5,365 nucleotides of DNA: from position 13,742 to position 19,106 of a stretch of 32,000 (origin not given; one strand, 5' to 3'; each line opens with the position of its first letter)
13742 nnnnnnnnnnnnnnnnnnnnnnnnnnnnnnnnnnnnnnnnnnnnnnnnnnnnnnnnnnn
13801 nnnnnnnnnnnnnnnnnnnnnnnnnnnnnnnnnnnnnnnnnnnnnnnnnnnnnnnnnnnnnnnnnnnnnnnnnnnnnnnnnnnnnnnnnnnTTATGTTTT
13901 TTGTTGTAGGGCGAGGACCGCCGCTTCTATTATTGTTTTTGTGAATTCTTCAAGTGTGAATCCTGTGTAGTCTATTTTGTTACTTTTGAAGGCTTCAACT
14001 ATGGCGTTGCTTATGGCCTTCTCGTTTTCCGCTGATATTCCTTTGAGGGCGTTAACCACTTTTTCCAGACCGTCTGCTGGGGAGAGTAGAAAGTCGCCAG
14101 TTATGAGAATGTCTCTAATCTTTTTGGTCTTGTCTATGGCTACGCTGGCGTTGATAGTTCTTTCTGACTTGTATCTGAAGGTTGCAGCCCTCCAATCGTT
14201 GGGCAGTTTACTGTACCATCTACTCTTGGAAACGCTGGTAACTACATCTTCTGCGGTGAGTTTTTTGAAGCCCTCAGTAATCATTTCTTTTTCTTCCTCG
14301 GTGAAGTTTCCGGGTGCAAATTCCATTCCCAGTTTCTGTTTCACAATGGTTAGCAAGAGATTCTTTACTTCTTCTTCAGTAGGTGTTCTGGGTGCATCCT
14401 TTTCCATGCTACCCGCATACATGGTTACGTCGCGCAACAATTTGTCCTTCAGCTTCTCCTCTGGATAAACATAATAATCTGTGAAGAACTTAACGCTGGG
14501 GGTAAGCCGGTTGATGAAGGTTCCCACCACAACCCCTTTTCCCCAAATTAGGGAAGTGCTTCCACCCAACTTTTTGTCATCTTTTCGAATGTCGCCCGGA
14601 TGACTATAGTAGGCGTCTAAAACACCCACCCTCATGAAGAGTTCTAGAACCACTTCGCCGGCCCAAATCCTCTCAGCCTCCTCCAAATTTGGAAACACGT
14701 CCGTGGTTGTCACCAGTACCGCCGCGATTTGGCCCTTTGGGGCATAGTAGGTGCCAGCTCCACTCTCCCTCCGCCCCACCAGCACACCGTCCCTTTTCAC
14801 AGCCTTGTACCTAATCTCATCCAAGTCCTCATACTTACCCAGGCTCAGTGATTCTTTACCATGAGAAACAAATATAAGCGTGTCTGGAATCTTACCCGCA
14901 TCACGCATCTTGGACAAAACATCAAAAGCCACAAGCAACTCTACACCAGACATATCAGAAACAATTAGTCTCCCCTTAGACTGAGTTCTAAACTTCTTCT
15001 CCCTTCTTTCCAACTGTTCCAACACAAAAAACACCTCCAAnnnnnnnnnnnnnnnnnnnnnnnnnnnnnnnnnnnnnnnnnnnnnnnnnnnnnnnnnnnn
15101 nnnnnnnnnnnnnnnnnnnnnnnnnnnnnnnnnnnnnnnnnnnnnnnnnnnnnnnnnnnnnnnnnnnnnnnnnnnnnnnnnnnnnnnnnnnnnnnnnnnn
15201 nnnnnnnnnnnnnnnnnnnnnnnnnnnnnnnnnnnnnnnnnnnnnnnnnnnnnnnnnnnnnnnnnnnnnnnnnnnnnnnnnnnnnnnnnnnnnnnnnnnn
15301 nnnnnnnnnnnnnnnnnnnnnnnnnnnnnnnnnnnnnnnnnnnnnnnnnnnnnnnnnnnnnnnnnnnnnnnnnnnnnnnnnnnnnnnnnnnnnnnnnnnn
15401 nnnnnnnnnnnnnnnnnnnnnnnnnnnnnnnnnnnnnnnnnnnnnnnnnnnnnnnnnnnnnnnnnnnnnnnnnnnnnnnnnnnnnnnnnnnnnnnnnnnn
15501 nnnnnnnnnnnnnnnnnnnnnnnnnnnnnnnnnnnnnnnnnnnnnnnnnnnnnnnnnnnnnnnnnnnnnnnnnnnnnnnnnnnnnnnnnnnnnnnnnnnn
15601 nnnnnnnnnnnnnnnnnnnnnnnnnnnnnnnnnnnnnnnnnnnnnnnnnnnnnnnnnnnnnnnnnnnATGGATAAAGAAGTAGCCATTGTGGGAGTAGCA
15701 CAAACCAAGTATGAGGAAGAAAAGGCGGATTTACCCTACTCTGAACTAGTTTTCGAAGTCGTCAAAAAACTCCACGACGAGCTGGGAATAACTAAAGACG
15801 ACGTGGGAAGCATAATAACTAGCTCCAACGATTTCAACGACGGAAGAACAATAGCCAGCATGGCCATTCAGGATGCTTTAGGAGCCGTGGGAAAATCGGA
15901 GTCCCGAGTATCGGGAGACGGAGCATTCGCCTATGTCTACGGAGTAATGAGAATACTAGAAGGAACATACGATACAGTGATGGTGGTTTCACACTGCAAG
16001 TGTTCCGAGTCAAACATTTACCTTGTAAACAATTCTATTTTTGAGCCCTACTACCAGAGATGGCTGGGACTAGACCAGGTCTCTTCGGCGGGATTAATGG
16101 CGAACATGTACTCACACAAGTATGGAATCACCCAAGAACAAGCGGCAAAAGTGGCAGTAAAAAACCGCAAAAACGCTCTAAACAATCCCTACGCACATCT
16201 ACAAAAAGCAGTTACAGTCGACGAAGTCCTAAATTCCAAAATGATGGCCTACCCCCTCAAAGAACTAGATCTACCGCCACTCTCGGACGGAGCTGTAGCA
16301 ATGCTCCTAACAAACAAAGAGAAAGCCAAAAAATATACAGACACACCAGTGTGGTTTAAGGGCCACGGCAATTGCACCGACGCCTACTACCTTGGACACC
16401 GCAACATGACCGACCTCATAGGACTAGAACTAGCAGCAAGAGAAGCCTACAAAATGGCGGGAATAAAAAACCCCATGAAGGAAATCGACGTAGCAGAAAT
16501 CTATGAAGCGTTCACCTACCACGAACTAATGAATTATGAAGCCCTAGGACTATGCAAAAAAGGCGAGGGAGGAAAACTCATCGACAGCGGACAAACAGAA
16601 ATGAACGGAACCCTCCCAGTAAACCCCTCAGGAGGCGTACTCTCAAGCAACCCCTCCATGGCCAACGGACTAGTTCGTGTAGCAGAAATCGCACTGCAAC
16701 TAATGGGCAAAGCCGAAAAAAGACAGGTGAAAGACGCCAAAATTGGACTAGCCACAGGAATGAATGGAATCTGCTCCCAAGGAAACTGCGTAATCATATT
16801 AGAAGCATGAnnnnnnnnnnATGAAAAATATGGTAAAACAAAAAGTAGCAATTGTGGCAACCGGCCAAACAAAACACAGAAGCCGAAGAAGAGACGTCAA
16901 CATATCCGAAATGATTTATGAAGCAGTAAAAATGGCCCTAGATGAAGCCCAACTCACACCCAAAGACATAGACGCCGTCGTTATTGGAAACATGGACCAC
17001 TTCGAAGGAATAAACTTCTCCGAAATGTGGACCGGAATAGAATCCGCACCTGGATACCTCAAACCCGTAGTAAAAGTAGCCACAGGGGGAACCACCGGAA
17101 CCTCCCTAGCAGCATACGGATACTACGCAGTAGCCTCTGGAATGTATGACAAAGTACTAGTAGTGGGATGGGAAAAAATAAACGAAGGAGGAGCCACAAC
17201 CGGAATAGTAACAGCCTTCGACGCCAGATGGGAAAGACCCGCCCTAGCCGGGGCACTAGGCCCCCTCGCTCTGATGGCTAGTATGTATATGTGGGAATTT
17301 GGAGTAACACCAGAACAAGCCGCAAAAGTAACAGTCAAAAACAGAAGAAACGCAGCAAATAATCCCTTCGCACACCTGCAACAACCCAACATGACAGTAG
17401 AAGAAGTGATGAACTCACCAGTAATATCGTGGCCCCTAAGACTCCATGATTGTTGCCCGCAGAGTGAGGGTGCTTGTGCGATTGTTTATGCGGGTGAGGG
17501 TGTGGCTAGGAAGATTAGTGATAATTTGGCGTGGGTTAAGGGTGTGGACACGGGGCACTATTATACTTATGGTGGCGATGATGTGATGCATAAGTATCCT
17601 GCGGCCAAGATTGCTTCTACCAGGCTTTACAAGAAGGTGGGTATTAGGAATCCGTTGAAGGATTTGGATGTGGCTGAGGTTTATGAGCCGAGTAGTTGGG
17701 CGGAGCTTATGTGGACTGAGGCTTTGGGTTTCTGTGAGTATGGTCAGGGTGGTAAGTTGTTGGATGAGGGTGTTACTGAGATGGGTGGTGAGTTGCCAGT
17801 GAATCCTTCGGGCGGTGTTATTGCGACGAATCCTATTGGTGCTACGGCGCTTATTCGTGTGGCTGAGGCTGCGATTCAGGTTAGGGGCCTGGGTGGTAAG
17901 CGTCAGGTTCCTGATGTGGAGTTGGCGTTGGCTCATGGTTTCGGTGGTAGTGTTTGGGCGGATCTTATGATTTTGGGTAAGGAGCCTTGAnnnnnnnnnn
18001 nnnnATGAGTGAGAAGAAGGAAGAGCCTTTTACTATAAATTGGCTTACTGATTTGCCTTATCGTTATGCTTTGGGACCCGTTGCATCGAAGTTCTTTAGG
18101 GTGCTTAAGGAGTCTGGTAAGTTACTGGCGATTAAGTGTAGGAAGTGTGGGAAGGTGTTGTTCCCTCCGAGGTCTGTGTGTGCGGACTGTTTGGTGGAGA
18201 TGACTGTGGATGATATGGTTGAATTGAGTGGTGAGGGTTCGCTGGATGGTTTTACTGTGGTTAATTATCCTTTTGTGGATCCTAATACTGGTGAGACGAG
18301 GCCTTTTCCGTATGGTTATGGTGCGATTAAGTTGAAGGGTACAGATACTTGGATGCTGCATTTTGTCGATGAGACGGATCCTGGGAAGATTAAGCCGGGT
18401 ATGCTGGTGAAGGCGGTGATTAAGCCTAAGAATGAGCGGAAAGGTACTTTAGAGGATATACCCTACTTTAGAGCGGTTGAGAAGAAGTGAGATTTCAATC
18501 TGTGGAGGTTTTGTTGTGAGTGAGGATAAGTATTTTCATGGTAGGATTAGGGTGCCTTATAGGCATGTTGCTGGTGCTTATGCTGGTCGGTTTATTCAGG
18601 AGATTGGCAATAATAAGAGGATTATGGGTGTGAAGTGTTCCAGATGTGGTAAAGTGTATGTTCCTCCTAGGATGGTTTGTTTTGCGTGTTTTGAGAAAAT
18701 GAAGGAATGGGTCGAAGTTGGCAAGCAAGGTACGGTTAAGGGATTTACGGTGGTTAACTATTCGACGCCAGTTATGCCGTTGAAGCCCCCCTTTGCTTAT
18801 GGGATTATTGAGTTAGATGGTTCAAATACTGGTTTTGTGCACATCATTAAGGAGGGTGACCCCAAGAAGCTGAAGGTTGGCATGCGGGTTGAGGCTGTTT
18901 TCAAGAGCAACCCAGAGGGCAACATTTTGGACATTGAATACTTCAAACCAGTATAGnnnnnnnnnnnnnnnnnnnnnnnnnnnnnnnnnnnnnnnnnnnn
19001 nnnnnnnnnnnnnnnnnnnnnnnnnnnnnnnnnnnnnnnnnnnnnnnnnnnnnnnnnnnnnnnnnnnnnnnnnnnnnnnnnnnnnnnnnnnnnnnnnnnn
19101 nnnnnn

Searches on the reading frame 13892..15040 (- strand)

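Call 7: search_protein_families(library=pfam, proteins=[window:13892-15040:-], max_evalue=0.001)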
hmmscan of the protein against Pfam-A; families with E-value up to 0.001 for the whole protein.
window:13892-15040:- (382 aa): 1 family
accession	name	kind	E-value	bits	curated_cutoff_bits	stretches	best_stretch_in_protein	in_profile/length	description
PF21948.1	LplA-B_cat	-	1e-12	48.9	27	1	41-231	11-197/200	Lipoyl protein ligase A/B catalytic domain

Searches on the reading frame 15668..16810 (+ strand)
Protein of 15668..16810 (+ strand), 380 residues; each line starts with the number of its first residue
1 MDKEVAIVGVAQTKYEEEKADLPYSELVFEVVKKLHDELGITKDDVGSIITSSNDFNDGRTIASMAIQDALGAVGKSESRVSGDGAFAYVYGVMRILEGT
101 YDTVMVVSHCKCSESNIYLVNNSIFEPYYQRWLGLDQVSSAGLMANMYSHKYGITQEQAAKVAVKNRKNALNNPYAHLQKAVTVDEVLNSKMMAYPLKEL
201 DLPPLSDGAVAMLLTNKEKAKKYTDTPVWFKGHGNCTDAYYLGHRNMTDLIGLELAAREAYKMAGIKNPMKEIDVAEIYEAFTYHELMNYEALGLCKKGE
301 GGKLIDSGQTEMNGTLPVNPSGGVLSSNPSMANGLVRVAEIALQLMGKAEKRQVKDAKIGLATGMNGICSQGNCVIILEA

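Call 7: search_protein_families(library=pfam, proteins=[window:15668-16810:+], max_evalue=0.001)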
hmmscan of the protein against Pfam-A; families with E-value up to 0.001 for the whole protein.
window:15668-16810:+ (380 aa): 3 families
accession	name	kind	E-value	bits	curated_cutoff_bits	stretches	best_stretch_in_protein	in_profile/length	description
PF22691.2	Thiolase_C_1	-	2.2e-38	131.6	28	1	245-378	13-142/144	Thiolase C-terminal domain-like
PF00108.29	Thiolase_N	-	5.9e-12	46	26.4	1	5-217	1-259/260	Thiolase, N-terminal domain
PF02803.24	Thiolase_C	-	0.00059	19.9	27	0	251-365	22-110/123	Thiolase, C-terminal domain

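Call 72: search_solved_structures(query=window:15668-16810:+, max_evalue=0.00001)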
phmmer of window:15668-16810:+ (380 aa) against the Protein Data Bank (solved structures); distinct sequences matched with E-value up to 0.00001: 19.
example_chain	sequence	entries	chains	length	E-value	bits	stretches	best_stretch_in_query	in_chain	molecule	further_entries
4yzo_A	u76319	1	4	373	7.2e-51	176.8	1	5-375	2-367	Putative acyl-CoA acyltransferase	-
7yvy_A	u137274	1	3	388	5.7e-45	157.4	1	5-371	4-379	Acetyl-CoA acetyltransferase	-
7pxp_C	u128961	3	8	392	9.7e-38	133.6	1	3-355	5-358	Benzoylsuccinyl-CoA thiolase subunit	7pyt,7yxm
6esq_A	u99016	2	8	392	1.1e-36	130.1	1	3-364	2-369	acetoacetyl-CoA thiolase | Acetyl-CoA acetyltransferase thiolase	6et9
6hsj_A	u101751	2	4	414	1e-35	126.9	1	4-363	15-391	SCP2-thiolase (type-1)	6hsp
6hrv_A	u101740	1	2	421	1.1e-35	126.9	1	4-363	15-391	SCP2-thiolase (type-1)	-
4u4e_A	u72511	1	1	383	2.4e-35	125.7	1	4-376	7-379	Thiolase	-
9myr_A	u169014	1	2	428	8.7e-28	100.8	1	140-377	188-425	Nonspecific lipid-transfer protein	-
6ok1_A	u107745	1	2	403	2.9e-24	89.3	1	141-372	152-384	Lipid-transfer protein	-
4bia_A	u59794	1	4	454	1.4e-23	87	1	128-367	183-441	3-KETOACYL-COA THIOLASE, PUTATIVE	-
4bi9_A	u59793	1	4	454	5.1e-23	85.2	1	128-367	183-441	3-KETOACYL-COA THIOLASE, PUTATIVE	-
9skm_I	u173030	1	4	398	1.5e-22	83.6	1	79-378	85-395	2,4-diacetylphloroglucinol biosynthesis protein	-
9skh_I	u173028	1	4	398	2.2e-22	83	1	84-378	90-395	2,4-diacetylphloroglucinol biosynthesis protein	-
5m3k_C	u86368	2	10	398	1.8e-20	76.8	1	85-378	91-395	2,4-diacetylphloroglucinol biosynthesis protein PhlC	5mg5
3zbl_A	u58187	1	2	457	2.8e-20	76.1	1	85-367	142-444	3-KETOACYL-COA THIOLASE-LIKE PROTEIN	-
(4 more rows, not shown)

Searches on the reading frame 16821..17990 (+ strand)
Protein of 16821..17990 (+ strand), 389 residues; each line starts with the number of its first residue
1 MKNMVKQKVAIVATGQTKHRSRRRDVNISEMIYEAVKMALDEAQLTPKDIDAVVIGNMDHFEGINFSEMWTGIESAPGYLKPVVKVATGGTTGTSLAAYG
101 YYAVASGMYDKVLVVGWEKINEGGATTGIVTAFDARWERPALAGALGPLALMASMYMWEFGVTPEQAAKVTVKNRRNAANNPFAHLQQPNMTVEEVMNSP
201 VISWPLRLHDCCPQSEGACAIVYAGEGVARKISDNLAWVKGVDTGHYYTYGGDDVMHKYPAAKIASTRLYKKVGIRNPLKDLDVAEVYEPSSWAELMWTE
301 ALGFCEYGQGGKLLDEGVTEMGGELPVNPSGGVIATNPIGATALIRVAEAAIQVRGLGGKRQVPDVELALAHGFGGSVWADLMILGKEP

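Call 7: search_protein_families(library=pfam, proteins=[window:16821-17990:+], max_evalue=0.001)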
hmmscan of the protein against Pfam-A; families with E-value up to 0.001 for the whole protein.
window:16821-17990:+ (389 aa): 2 families
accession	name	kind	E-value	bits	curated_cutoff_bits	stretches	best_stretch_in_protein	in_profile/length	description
PF22691.2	Thiolase_C_1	-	8.8e-33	113.5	28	1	259-381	17-137/144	Thiolase C-terminal domain-like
PF00108.29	Thiolase_N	-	1.4e-09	38.1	26.4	1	9-185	1-191/260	Thiolase, N-terminal domain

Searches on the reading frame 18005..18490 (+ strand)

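Call 7: search_protein_families(library=pfam, proteins=[window:18005-18490:+], max_evalue=0.001)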
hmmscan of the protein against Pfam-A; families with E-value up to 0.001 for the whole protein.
window:18005-18490:+ (161 aa): 2 families
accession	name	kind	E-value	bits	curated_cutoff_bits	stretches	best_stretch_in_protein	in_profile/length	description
PF01796.24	OB_ChsH2_C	-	3.4e-12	46.6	27.1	1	72-139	2-64/65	ChsH2, C-terminal OB-fold domain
PF12172.15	zf-ChsH2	-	1.4e-10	41.2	23.2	1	36-64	5-33/37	ChsH2, rubredoxin-like zinc ribbon domain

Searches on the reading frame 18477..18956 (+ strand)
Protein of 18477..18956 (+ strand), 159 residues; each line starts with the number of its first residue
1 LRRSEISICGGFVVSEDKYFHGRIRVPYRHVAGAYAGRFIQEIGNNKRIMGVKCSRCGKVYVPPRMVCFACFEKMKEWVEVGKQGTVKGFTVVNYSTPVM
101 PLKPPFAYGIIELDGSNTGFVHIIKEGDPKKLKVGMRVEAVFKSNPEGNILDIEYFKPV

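Call 7: search_protein_families(library=pfam, proteins=[window:18477-18956:+], max_evalue=0.001)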
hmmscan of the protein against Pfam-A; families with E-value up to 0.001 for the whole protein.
window:18477-18956:+ (159 aa): 2 families
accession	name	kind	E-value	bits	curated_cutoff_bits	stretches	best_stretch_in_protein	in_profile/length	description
PF01796.24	OB_ChsH2_C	-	2e-15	56.9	27.1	1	78-143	1-65/65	ChsH2, C-terminal OB-fold domain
PF12172.15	zf-ChsH2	-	2.8e-08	33.9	23.2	1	48-73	8-33/37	ChsH2, rubredoxin-like zinc ribbon domain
